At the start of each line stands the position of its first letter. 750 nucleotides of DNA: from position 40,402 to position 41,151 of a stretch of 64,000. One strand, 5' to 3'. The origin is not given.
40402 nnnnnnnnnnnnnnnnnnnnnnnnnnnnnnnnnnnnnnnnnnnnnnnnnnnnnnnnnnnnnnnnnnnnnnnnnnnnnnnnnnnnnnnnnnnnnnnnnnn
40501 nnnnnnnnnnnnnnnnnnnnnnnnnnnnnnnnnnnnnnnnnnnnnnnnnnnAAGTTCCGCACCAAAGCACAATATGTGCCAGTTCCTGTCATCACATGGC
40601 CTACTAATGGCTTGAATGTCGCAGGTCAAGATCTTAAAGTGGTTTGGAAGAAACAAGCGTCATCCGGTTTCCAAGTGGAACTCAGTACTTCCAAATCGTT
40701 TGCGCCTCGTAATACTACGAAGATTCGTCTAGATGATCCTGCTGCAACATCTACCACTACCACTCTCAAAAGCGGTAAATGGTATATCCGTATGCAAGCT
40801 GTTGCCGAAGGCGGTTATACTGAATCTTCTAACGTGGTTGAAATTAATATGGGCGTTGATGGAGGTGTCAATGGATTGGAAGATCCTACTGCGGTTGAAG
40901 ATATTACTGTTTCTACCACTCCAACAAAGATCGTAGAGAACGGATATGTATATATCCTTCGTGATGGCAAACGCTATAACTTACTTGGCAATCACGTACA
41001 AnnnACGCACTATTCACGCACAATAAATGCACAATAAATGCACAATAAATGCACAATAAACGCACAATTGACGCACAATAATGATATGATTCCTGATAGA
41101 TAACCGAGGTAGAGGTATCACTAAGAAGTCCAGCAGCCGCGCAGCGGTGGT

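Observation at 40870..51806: Five consecutive secreted proteins share a short C-terminal tail that differs from the canonical T9SS CTD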

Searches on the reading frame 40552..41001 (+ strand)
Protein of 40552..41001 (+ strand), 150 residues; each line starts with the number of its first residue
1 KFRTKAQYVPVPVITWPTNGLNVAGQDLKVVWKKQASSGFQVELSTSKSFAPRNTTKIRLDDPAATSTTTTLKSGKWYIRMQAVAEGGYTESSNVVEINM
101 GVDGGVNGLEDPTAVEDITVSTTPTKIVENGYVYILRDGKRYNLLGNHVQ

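Call 72: predict_structure(alignment_id=A9)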
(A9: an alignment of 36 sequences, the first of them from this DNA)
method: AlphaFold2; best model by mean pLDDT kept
length: 150 residues; sequences in the alignment: 36
mean_pLDDT: 59.6   pTM: 0.46
mean pLDDT of the five models: 59.6, 58.1, 56.9, 53.7, 51.8
residues with pLDDT >= 90: 0; 70-90: 55; 50-70: 49; < 50: 46
segments of 3 or more residues with pLDDT < 50: 1-27, 105-122
pLDDT, mean of each block of 10 residues (from residue 1): 30 39 48 56 80 70 59 72 73 71 48 36 64 73 74
secondary structure, 60 per line:
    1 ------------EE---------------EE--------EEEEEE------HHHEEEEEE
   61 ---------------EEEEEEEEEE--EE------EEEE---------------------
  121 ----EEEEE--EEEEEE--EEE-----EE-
elements in order: E40-45 E55-60 E76-85 E96-99 E125-129 E132-137 E140-142
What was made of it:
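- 40891..41001 (+): Tail 1: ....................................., preceded by T. In the AF2 model of the last 150 aa, the linker including AVEDI is disordered and a separate three-stranded meander follows (call 72).
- On T9SS type A CTD (TIGR04183 / PF18962): In context, a disordered linker separates it from the preceding domain (call 72).
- AF2 puts that boundary in a disordered linker (call 72).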

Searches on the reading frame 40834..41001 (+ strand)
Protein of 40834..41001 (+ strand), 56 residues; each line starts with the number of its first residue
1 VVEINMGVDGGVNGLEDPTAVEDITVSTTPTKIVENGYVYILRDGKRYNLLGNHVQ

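Call 6: search_protein_families(library=ncbifam, proteins=[window:40834-41001:+], max_evalue=10)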
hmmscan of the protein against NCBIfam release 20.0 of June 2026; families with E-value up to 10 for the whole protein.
seq(56 aa): 0 families

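Call 7: search_protein_families(library=pfam, proteins=[window:40834-41001:+], max_evalue=10)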
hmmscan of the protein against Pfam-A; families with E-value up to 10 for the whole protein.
seq(56 aa): 2 families
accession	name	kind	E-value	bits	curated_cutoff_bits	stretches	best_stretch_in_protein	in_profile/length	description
PF20828.2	ATV_ORF273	-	0.023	14.7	27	1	27-49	24-46/246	Acidianus two-tailed virus, ORF273 protein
PF05443.17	ROS_MUCR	-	0.2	12.2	25.4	1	19-55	45-81/123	ROS/MUCR transcriptional regulator protein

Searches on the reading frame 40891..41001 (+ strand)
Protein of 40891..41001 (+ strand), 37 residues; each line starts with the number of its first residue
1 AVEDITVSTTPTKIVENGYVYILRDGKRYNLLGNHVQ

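Call 18: search_protein_representatives(alignment_id=A1)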
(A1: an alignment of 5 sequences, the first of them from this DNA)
Query: 5 sequences, 37 profile positions. Proteins with E-value up to 0.001 (for the whole library): 1887; up to 1e-10: 6; up to 1e-30: 0. The best 150 are listed.
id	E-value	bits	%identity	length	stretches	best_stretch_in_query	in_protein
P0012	4.3e-14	68.1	-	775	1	1-37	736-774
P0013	5.2e-12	61.4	-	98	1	1-37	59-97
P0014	1.0e-11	60.5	-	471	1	1-37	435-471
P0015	3.2e-11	58.9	-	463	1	1-37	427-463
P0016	9.1e-11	57.4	-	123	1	1-37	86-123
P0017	9.7e-11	57.4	-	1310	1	1-37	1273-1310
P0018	1.6e-10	56.6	-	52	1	1-36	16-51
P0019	2.8e-10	55.9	-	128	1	1-34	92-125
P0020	3.0e-10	55.8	-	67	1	1-37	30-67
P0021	3.0e-10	55.8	-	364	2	1-36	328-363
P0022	5.1e-10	55.0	-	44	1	1-37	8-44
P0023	5.3e-10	55.0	-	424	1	1-36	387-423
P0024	9.9e-10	54.1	-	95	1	1-37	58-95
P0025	1.1e-09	53.9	-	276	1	1-37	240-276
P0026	1.4e-09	53.6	-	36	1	2-37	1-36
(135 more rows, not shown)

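Call 23: search_protein_families(library=pfam, alignment_id=A3, max_evalue=0.01)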
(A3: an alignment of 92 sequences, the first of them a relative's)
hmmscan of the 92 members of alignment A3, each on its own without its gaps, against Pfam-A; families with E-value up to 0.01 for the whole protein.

A. member 1, P0012 (775 aa): 3 families
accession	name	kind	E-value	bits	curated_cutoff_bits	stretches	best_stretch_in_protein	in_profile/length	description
PF09992.14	NAGPA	-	1.5e-21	77.8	25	1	282-394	59-166/169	Phosphodiester glycosidase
PF02368.24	Big_2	-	9.9e-06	25.9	22.8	1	528-563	35-70/79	Bacterial Ig-like domain (group 2)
PF22359.2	Big-like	-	0.0034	18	27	1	531-572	5-46/48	Bacterial Ig-like domain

B. families by the number of members that match (of 92 scanned): 44 families (the first 25 are shown)
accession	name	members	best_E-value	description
PF01336.31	tRNA_anti-codon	9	9.4e-08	OB-fold nucleic acid binding domain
PF18998.6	Flg_new_2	8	2.2e-57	Divergent InlB B-repeat domain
PF13290.12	CHB_HEX_C_1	7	1.4e-17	Chitobiase/beta-hexosaminidase C-terminal domain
PF02368.24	Big_2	6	2.5e-42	Bacterial Ig-like domain (group 2)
PF19886.4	DUF6359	6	6.1e-25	Domain of unknown function (DUF6359)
PF13287.12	Fn3_assoc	6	7e-19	Fn3 associated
PF09479.16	Flg_new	6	5.6e-13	Listeria-Bacteroides repeat domain (List_Bact_rpt)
PF16738.10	CBM26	4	1.7e-18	Starch-binding module 26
PF22058.2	X25_BaPul_like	4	2.5e-13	Pullulanase X25 domain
PF22359.2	Big-like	4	1.8e-12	Bacterial Ig-like domain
PF13306.12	LRR_5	3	3e-113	BspA type Leucine rich repeat region (6 copies)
PF20578.4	aBig_2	3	3.5e-12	Atrophied bacterial Ig domain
PF16561.11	AMPK1_CBM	3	4e-12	Glycogen recognition site of AMP-activated protein kinase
PF21461.3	HL_N-beta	3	0.00057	Hyaluronate lyase, N-terminal beta-sheet domain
PF13742.12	tRNA_anti_2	2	0.00012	OB-fold nucleic acid binding domain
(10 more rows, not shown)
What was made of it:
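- Domains include BspA-type LRR, InlB B-repeats, Listeria-Bacteroides repeats, Big_2, CBM26/X25, SusE/F-like and CHB_HEX_C (call 23). Many carriers are PUL-type enzymes and carbohydrate-binding modules that need surface retention (call 23). Family-wide, passengers are typical surface or extracellular modules: BspA LRR, InlB repeats, CBM26/X25, SusE/F-like (call 23).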
